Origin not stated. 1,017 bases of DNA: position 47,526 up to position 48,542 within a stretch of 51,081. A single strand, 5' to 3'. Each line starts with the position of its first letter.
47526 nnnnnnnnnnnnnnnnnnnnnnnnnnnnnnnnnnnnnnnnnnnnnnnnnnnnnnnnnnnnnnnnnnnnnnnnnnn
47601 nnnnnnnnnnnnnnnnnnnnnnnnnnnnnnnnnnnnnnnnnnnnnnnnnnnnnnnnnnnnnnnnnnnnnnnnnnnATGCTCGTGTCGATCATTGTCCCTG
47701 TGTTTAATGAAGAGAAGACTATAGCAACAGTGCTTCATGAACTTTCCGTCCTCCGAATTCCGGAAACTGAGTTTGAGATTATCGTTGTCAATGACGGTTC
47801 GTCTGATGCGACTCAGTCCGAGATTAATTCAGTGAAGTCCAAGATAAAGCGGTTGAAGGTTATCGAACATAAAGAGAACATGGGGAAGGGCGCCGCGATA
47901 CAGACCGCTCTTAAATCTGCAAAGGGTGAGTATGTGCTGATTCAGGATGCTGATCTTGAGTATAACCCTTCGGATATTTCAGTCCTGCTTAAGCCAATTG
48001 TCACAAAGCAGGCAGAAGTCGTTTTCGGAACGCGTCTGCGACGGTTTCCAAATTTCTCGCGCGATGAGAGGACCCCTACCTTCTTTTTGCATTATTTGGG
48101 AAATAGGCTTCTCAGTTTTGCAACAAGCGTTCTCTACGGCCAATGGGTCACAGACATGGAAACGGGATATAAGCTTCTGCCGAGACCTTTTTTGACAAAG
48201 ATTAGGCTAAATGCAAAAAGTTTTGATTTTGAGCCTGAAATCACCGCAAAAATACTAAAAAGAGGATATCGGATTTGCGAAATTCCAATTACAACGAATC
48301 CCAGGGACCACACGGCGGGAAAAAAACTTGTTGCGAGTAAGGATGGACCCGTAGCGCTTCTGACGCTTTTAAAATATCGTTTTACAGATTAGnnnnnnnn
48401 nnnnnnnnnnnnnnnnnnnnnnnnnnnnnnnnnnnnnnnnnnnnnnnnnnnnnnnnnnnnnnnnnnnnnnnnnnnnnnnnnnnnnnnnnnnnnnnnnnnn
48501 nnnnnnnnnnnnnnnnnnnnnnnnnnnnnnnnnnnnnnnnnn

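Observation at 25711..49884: Repeated two-gene modules: cytoplasmic GT immediately coupled to an extracytoplasmic GT-C/YfhO partner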

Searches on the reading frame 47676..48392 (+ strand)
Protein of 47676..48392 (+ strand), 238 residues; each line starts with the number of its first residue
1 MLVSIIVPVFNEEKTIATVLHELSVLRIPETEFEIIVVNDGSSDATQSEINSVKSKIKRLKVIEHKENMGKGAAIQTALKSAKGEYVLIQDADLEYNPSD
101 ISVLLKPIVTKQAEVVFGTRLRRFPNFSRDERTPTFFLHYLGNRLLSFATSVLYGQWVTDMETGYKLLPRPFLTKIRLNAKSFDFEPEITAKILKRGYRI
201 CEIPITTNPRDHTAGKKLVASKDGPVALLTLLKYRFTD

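Call 4: search_protein_families(library=pfam, proteins=[window:47676-48392:+], max_evalue=0.01)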
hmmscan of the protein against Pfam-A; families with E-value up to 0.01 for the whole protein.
window:47676-48392:+ (238 aa): 3 families
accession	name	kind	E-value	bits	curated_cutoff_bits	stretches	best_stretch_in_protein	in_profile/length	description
PF00535.33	Glycos_transf_2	-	1.8e-34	119.5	23.3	1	4-160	1-151/168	Glycosyl transferase family 2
PF13641.12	Glyco_tranf_2_3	-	3.1e-08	34.4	27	1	3-117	3-120/230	Glycosyltransferase like family 2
PF10111.15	Glyco_tranf_2_2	-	4.7e-08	33.3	27.3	1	4-106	1-104/276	Glycosyltransferase like family 2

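Call 13: search_protein_families(library=ncbifam, proteins=[window:47676-48392:+], max_evalue=0.001)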
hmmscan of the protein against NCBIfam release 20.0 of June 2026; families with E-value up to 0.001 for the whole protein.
window:47676-48392:+ (238 aa): 28 families (the best 25 are shown)
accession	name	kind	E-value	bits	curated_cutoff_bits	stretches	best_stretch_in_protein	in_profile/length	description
TIGR04182.1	glyco_TIGR04182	equivalog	4.7e-33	114.8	325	1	3-234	2-217/293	S-layer glycoprotein N-glycosyltransferase AglJ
TIGR03937.1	PgaC_IcaA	equivalog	2.4e-22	79.5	422.3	1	2-109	46-151/407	poly-beta-1,6-N-acetyl-D-glucosamine synthase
NF041875.1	EPS_EpsD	equivalog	7.4e-20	71.6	370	1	3-120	1-116/325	exopolysaccharide biosynthesis glycosyltransferase EpsD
NF047588.1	GlcsyltransPgfSStrep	equivalog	4.9e-19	68.7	500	1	1-125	1-126/308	glycosyltransferase PgfS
NF058614.1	PPMAGASynPpgS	equivalog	1e-17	64.4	370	1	4-207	3-196/226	polyprenyl-phospho-N-acetylgalactosaminyl synthase PpgS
NF041391.1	DPhHxTase_Halo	equivalog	2.8e-16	59.2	375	1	9-210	3-186/213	dolichyl-phosphate hexose transferase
NF007482.0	PRK10073.1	equivalog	3.7e-16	59.1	423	1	2-106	7-108/334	glycosyltransferase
NF047683.1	TeichurnBiosyTuaG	equivalog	2.2e-15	57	400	1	2-112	7-115/252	teichuronic acid biosynthesis protein TuaG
TIGR04283.1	glyco_like_mftF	equivalog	4.8e-14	52.5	182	1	3-117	1-107/221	TIGR04283 family arsenosugar biosynthesis glycosyltransferase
TIGR03965.1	mycofact_glyco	equivalog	1.7e-13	50.3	280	1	3-115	76-186/467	mycofactocin biosynthesis glycosyltransferase MftF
NF010496.0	PRK13915.1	equivalog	2.5e-13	49.8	262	1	3-112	33-146/307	glucosyl-3-phosphoglycerate synthase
NF007986.1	PRK10714.1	equivalog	1.4e-12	47.2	529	1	3-122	8-128/316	undecaprenyl-phosphate 4-deoxy-4-formamido-L-arabinose transferase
TIGR03111.1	glyc2_xrt_Gpos1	hypoth_equivalog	4.1e-10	39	363.95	1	3-102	51-150/439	TIGR03111 family XrtG-associated glycosyltransferase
NF053739.1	GlytfEpsEBac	equivalog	4.5e-10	39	450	1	3-93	3-92/265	glycosyltransferase EpsE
NF007453.0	PRK10018.1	equivalog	3.8e-09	36.6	382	1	2-106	7-109/280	colanic acid biosynthesis glycosyltransferase WcaA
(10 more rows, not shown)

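Call 14: search_solved_structures(query=window:47676-48392:+, max_evalue=0.001)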
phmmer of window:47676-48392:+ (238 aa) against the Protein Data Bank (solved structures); distinct sequences matched with E-value up to 0.001: 34.
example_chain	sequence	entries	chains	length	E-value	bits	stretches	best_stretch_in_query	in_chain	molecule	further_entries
6p61_A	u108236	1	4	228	4e-14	55.8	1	3-106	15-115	Glycosyltransferase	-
5tze_C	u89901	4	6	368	2.9e-13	53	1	3-98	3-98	Glycosyl transferase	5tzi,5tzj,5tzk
5tz8_A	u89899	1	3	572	5.7e-13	52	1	3-98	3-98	Glycosyl transferase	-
2z86_A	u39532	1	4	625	1.2e-12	50.9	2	3-108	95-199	Chondroitin synthase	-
2z87_A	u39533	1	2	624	1.2e-12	50.9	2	3-108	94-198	Chondroitin synthase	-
5mlz_A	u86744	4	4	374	3.2e-11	46.3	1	1-210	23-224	Dolichol monophosphate mannose synthase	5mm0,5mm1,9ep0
5ekp_C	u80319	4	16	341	4.4e-11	45.9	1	3-125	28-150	Uncharacterized glycosyltransferase sll0501 | Glycosyltransferase sll0501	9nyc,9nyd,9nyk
5eke_A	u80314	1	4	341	4.4e-11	45.9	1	3-125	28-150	Uncharacterized glycosyltransferase sll0501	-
9nye_A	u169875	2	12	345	4.5e-11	45.8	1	3-125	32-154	Glycosyltransferase sll0501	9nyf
5hea_A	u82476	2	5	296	1.4e-09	40.9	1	2-114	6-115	Putative glycosyltransferase (GalT1)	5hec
6yv7_B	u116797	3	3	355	5.1e-09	39.1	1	3-98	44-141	Glycosyl transferase, family 2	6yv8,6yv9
6yv7_A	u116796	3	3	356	5.1e-09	39.1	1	3-98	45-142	Glycosyl transferase, family 2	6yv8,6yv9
3bcv_A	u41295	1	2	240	8.5e-09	38.4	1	3-123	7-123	Putative glycosyltransferase protein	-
9jma_A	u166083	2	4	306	1.2e-08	37.9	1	1-115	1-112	GalNAc(5)-diNAcBac-PP-undecaprenol beta-1,3-glucosyltransferase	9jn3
9hwj_A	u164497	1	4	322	6.1e-08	35.6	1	3-121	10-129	Undecaprenyl-phosphate 4-deoxy-4-formamido-L-arabinose transferase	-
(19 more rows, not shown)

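Call 18: find_encoding_contigs(protein=window:47676-48392:+, flank=10000, max_places=6)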
Protein window:47676-48392:+ (238 aa): 1 contig read that carries it; 1 place shown.
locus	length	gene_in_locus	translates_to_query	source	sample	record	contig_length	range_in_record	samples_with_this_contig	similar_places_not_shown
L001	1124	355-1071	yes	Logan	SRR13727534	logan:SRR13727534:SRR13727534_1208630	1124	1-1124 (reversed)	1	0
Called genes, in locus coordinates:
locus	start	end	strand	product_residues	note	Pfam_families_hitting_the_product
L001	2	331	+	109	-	?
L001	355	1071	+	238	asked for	PF00535:Glycos_transf_2, PF10111:Glyco_tranf_2_2, PF13641:Glyco_tranf_2_3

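Call 20: find_homologous_proteins(query=window:47676-48392:+, max_evalue=1e-10)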
Query window:47676-48392:+ (238 aa): 7999 proteins with E <= 1e-10 among 8000 candidates; the best 120 are listed.
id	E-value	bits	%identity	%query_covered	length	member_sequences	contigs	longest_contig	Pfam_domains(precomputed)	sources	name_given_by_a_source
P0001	7.6e-151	518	100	100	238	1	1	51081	PF10111.15,PF13641.13,PF00535.33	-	-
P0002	2.6e-109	382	73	99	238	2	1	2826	PF10111.15,PF13641.13,PF00535.33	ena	-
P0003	7.5e-108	377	70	100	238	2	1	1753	PF10111.15,PF13641.13,PF00535.33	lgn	-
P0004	5.2e-106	371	69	100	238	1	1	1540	PF10111.15,PF13641.13,PF00535.33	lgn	-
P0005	4.2e-104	365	70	100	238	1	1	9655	PF10111.15,PF00535.33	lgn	-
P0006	5.1e-104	365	71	100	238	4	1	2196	PF10111.15,PF13641.13,PF00535.33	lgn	-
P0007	8.6e-104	364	68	100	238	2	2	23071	PF10111.15,PF13641.13,PF00535.33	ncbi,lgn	-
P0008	2.2e-102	359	67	100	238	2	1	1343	PF10111.15,PF13641.13,PF00535.33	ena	-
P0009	1.0e-97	344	65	100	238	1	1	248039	PF10111.15,PF00535.33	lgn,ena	-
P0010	1.8e-97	343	65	100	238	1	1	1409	PF10111.15,PF13641.13,PF00535.33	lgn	-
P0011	6.3e-96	338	63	100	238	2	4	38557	PF10111.15,PF13641.13,PF00535.33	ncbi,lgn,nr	ncbi:MAG: glycosyltransferase family 2 protein [Candidatus Levybacteria bacterium]|nr:glycosyltransf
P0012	1.4e-94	334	64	100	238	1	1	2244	PF10111.15,PF13641.13,PF00535.33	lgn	-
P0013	4.6e-94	332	63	100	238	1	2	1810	PF10111.15,PF13641.13,PF00535.33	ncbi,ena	ncbi:MAG: glycosyltransferase family 2 protein [Patescibacteria group bacterium]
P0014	8.8e-94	331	64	100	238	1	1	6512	PF10111.15,PF13641.13,PF00535.33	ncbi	-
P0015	1.3e-93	331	63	100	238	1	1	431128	PF10111.15,PF13641.13,PF00535.33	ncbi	ncbi:MAG: glycosyltransferase family 2 protein [Candidatus Levyibacteriota bacterium]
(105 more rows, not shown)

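Call 21: find_related_loci(query=window:47676-48392:+, collection=genome_contigs, flank=10000)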
Query window:47676-48392:+ (238 aa) in genome_contigs; peptide patterns used: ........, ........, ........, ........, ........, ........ (x = any residue, [..] = any of these).
600 stretches matched a pattern (row limit reached: there are more); 581 encode a relative of the query (tblastn E <= 1e-3); the best 80 are kept; 80 distinct loci.
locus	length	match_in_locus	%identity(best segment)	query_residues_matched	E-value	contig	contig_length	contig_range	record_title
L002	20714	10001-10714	57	1-238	4e-94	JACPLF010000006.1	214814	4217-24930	MAG: Candidatus Levyibacteriota bacterium isolate NC_groundwater_514_Ag_S-0.1um_37_12 S35_SO-1_scaffold_96964, whole gen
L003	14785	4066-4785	59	1-238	7e-94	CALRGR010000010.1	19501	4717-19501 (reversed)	MAG: Candidatus Levybacteria bacterium GW2011_GWA1_37_16 isolate Baikal-1250m-152 genome assembly, contig: Baikal-1250m-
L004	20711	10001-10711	61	1-238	7e-94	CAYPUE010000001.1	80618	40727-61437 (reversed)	MAG TPA_asm: uncultured Gammaproteobacteria bacterium isolate SRP269290_co2_354 genome assembly, contig: NODE_207_length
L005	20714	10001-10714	55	1-238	2e-92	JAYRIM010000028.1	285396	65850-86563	MAG: Candidatus Levyibacteriota bacterium isolate SZ_szas25bin.53 k141_1536689, whole genome shotgun sequence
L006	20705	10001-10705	57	1-237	3e-92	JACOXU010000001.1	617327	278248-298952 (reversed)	MAG: Candidatus Levyibacteriota bacterium isolate NC_groundwater_161_Ag_S-0.1um_37_19 S4_GD2017_2_S1_scaffold_10, whole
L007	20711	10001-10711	58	1-238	1e-91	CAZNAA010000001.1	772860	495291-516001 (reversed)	MAG TPA_asm: uncultured Gammaproteobacteria bacterium isolate SRP192515_co1_126 genome assembly, contig: NODE_1_length_7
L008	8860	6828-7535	57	1-236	1e-91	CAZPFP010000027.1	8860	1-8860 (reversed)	MAG TPA_asm: uncultured Gammaproteobacteria bacterium isolate binchicken_co34_426 genome assembly, contig: NODE_13964_le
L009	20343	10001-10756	54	1-238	6e-91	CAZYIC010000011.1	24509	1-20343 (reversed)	MAG TPA_asm: uncultured Gammaproteobacteria bacterium isolate binchicken_co38_456 genome assembly, contig: NODE_4213_len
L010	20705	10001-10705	58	1-236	2e-90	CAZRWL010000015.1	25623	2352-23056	MAG TPA_asm: uncultured Gammaproteobacteria bacterium isolate SRP269290_co1_1073 genome assembly, contig: NODE_2195_leng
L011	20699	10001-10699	57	1-238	4e-88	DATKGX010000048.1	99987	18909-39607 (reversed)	MAG TPA_asm: Patescibacteria group bacterium isolate SMAG_U14562 k141_141557, whole genome shotgun sequence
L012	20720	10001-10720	55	1-238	3e-87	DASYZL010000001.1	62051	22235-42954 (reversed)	MAG TPA_asm: Patescibacteria group bacterium isolate SMAG_U6361 k141_1012309, whole genome shotgun sequence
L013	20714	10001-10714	57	1-238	2e-86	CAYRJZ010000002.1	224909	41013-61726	MAG TPA_asm: uncultured Gammaproteobacteria bacterium isolate SRP170004_co1_576 genome assembly, contig: NODE_54_length_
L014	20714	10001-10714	55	1-238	5e-86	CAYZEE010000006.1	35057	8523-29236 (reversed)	MAG TPA_asm: uncultured Gammaproteobacteria bacterium isolate SRP271791_co2_53 genome assembly, contig: NODE_197_length_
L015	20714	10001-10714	53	1-238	1e-85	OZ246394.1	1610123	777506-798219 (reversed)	MAG: uncultured Gammaproteobacteria bacterium isolate SRP292972_co1_11 genome assembly, chromosome: 1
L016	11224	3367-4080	56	1-238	3e-83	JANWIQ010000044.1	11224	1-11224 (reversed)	MAG: Candidatus Paceibacterota bacterium isolate CRAIB_MAG45 c_000000049279, whole genome shotgun sequence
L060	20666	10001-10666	44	1-235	8e-58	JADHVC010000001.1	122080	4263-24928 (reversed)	MAG: Patescibacteria group bacterium isolate BS150m-G62 BS-150m-C73, whole genome shotgun sequence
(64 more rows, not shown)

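Call 42: search_solved_structures(query=A1, max_evalue=0.001, show_alignments=2)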
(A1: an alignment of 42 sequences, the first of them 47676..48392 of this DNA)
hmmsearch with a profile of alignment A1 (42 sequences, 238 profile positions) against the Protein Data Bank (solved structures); distinct sequences matched with E-value up to 0.001: 46.
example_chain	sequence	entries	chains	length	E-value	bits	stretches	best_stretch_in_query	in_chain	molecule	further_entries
5mlz_A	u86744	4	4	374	9.8e-29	103.7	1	1-233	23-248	Dolichol monophosphate mannose synthase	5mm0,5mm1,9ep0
5eke_A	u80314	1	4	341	5.2e-23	85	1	2-142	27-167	Uncharacterized glycosyltransferase sll0501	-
5ekp_C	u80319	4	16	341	5.2e-23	85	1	2-142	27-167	Uncharacterized glycosyltransferase sll0501 | Glycosyltransferase sll0501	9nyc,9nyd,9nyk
9nye_A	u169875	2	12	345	5.4e-23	84.9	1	2-142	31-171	Glycosyltransferase sll0501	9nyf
2z86_A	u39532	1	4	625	4.2e-22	82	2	3-118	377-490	Chondroitin synthase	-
2z87_A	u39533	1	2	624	4.2e-22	82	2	3-118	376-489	Chondroitin synthase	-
9hwj_A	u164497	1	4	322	3.3e-21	79.1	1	2-216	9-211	Undecaprenyl-phosphate 4-deoxy-4-formamido-L-arabinose transferase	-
9bhc_C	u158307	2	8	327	2.9e-20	76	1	2-216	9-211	Undecaprenyl-phosphate 4-deoxy-4-formamido-L-arabinose transferase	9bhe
8vxh_A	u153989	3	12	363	3.9e-20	75.6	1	2-216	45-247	Undecaprenyl-phosphate 4-deoxy-4-formamido-L-arabinose transferase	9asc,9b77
5tze_C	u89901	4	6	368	1.2e-17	67.5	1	1-116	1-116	Glycosyl transferase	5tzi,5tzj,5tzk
5tz8_A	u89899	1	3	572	2.3e-17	66.5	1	1-116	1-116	Glycosyl transferase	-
6p61_A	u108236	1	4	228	1.2e-16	64.1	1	3-108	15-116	Glycosyltransferase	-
3bcv_A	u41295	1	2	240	3.3e-16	62.7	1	2-124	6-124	Putative glycosyltransferase protein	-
6yv7_B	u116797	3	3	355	6.1e-15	58.6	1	2-96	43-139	Glycosyl transferase, family 2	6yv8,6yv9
6yv7_A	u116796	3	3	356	6.1e-15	58.6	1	2-96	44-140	Glycosyl transferase, family 2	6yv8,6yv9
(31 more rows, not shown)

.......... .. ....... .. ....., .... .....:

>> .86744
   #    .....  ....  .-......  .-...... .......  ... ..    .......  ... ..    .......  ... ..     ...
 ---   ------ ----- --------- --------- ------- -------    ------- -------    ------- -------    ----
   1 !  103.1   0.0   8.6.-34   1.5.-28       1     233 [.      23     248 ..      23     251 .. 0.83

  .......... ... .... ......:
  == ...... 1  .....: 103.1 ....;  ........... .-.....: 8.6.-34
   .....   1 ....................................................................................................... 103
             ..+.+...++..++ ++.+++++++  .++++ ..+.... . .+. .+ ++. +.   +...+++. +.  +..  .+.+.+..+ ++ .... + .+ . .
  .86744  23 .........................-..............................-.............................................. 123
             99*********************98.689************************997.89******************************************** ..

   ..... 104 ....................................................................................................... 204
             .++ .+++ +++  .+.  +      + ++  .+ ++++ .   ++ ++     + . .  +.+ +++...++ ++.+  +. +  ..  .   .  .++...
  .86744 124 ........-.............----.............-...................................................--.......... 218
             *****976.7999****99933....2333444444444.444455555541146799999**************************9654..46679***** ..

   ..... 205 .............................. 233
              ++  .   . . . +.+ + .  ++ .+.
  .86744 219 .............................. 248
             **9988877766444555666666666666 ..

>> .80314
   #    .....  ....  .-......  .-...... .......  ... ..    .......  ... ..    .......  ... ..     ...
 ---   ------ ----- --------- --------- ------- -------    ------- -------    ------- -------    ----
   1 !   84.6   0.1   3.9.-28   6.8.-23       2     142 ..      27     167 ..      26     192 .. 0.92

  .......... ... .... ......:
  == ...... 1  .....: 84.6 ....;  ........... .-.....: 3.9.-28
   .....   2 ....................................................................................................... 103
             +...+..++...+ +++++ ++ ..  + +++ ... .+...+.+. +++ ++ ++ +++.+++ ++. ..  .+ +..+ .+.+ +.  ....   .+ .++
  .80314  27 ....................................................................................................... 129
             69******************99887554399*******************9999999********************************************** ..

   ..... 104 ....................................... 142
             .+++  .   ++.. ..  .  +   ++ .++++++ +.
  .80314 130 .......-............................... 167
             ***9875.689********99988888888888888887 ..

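Call 51: predict_structure(alignment_id=A2)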
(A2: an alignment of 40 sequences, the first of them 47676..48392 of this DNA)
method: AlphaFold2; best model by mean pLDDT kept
length: 238 residues; sequences in the alignment: 40
mean_pLDDT: 88.2   pTM: 0.86
mean pLDDT of the five models: 88.2, 86.8, 85.5, 83.9, 83.1
residues with pLDDT >= 90: 151; 70-90: 67; 50-70: 20; < 50: 0
segments of 3 or more residues with pLDDT < 50: none
pLDDT, mean of each block of 10 residues (from residue 1): 95 91 91 95 92 91 93 94 95 86 94 93 62 77 90 93 89 92 88 95 82 61 87 91
secondary structure, 60 per line:
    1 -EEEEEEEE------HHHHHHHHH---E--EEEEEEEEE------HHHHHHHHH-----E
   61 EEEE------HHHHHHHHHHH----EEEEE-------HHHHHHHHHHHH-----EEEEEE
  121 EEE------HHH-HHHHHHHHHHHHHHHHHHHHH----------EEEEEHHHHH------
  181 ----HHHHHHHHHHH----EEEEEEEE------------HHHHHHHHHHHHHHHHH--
elements in order: E2-9 H16-24 E31-39 H46-54 E60-64 H71-81 E86-90 H98-109 E115-123 H134-154 E165-169 H170-174 H185-195 E200-207 H220-236

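Call 54: fold_search(model_id=the predicted structure, library=pdb)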
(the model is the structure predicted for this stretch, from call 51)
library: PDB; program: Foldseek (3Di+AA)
matches with E <= 10: 1550; with E <= 0.001: 379
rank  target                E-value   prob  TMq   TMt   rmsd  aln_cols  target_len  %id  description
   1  9ep0                  2.9e-14  1.00  0.71  0.51   3.9       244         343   22  Dolichyl phosphate mannose synthase in complex with donor (GDP-Man) and traces of acceptor (Dol55P) and product (Dol55P- (released 2025-10-01)
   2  8vxh_A                3.7e-14  1.00  0.69  0.54   4.4       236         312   21  Cryo-EM Structure of the Glycosyltransferase ArnC from Salmonella enterica in the Apo State Determined on Talos Arctic (released 2025-02-05)
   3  9bhc_B                4.8e-14  1.00  0.72  0.57   4.2       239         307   20  Salmonella undecaprenyl-phosphate 4-deoxy-4-formamido-L-arabinose transferase (ArnC) (released 2025-02-12)
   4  5mlz                  5.1e-14  1.00  0.73  0.51   4.0       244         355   22  Dolichyl phosphate mannose synthase in complex with GDP and Mg2+ (released 2017-08-09)
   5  9asc_A                7.4e-14  1.00  0.69  0.53   4.7       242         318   22  Cryo-EM Structure of the Glycosyltransferase ArnC from Salmonella enterica in the UDP-bound State Determined on Talos  (released 2025-02-05)
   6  9b77_A                1.1e-13  1.00  0.69  0.54   4.3       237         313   21  Cryo-EM Structure of the Glycosyltransferase ArnC from Salmonella enterica in the Apo State Determined on Krios micros (released 2025-02-05)
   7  5mm1                  1.1e-13  1.00  0.70  0.50   4.0       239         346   21  Dolichyl phosphate mannose synthase in complex with GDP and dolichyl phosphate mannose (released 2017-08-09)
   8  9bhc_A                1.4e-13  1.00  0.73  0.57   4.3       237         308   18  Salmonella undecaprenyl-phosphate 4-deoxy-4-formamido-L-arabinose transferase (ArnC) (released 2025-02-12)
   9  9hwj_A                1.7e-13  1.00  0.71  0.57   4.2       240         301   19  Structure of Undecaprenyl-phosphate 4-deoxy-4-formamido-L-arabinose transferase embedded in nanodisc (released 2026-01-14)
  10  9nyc_A                2.1e-13  1.00  0.67  0.53   4.5       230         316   23  Cryo-EM structure of the glycosyltransferase GtrB in the substrate-bound state (released 2025-12-17)
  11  9nyd_B                3.3e-13  1.00  0.68  0.55   4.2       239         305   20  Cryo-EM structure of the glycosyltransferase GtrB in the pre-catalysis and product-bound state (released 2025-12-17)
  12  9bhe_A                5.1e-13  1.00  0.74  0.58   4.3       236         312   20  Salmonella undecaprenyl-phosphate 4-deoxy-4-formamido-L-arabinose transferase (ArnC) bound to UDP (released 2025-02-12)
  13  9nyd_C                6.5e-13  1.00  0.70  0.56   4.5       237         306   19  Cryo-EM structure of the glycosyltransferase GtrB in the pre-catalysis and product-bound state (released 2025-12-17)
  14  9nyd_A                6.5e-13  1.00  0.69  0.55   4.3       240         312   23  Cryo-EM structure of the glycosyltransferase GtrB in the pre-catalysis and product-bound state (released 2025-12-17)
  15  9bhe_B                9.5e-13  1.00  0.75  0.58   4.1       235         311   21  Salmonella undecaprenyl-phosphate 4-deoxy-4-formamido-L-arabinose transferase (ArnC) bound to UDP (released 2025-02-12)
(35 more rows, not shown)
